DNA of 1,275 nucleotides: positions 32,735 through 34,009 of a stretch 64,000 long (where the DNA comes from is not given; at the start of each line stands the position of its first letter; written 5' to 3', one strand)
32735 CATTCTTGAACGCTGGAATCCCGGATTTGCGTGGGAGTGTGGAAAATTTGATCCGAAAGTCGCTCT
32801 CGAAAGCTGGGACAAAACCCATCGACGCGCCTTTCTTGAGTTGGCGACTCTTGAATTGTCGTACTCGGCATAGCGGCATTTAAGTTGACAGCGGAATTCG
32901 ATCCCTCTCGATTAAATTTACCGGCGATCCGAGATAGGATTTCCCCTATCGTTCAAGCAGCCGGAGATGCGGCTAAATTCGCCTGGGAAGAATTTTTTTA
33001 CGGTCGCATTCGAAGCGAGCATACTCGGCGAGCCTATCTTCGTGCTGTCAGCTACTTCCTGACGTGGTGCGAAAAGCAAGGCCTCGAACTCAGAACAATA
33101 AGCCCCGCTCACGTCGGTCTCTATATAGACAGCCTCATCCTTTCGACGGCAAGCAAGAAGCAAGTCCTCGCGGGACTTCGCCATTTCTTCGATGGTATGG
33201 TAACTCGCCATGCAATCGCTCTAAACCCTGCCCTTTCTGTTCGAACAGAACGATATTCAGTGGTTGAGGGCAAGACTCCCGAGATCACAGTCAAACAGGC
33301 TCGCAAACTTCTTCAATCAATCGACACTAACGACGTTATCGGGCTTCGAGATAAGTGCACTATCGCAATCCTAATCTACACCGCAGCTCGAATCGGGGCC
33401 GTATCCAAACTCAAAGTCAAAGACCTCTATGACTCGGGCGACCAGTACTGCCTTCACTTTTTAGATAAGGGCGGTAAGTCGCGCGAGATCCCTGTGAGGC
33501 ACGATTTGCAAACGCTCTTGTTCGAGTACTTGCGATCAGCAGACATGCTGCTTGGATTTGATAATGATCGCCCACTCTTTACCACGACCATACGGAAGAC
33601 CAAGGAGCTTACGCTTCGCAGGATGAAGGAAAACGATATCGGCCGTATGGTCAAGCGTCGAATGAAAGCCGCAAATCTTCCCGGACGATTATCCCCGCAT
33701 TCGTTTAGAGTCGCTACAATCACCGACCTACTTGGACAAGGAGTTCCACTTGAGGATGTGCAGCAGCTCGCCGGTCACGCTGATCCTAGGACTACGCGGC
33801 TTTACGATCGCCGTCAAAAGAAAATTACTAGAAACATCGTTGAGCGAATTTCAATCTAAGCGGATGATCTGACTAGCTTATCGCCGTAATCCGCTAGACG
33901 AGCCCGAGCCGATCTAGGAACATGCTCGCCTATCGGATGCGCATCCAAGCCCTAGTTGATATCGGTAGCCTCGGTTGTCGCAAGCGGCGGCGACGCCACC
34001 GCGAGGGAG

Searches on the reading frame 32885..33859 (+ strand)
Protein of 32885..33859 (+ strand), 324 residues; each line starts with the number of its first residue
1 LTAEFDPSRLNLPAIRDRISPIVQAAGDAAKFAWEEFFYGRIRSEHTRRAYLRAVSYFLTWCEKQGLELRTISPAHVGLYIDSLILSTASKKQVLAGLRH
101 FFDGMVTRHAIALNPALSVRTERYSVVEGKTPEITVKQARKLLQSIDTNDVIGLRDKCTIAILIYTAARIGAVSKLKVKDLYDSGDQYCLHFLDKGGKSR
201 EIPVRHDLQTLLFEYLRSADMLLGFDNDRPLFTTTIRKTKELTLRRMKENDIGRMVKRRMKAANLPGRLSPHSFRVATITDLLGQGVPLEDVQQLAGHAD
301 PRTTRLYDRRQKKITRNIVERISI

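Call 62: search_protein_families(library=pfam, proteins=[window:32885-33859:+], max_evalue=0.001)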
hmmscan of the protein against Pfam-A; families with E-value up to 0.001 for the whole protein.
window:32885-33859:+ (324 aa): 3 families
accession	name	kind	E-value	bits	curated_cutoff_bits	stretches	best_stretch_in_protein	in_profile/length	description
PF00589.27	Phage_integrase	-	7e-24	85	27.1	1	134-312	3-170/172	Phage integrase family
PF02899.23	Phage_int_SAM_1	-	9.7e-08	32.6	22.3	1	41-107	12-81/83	Phage integrase, N-terminal SAM-like domain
PF13495.12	Phage_int_SAM_4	-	9.2e-06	26.4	27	1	44-106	15-79/85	Phage integrase, N-terminal SAM-like domain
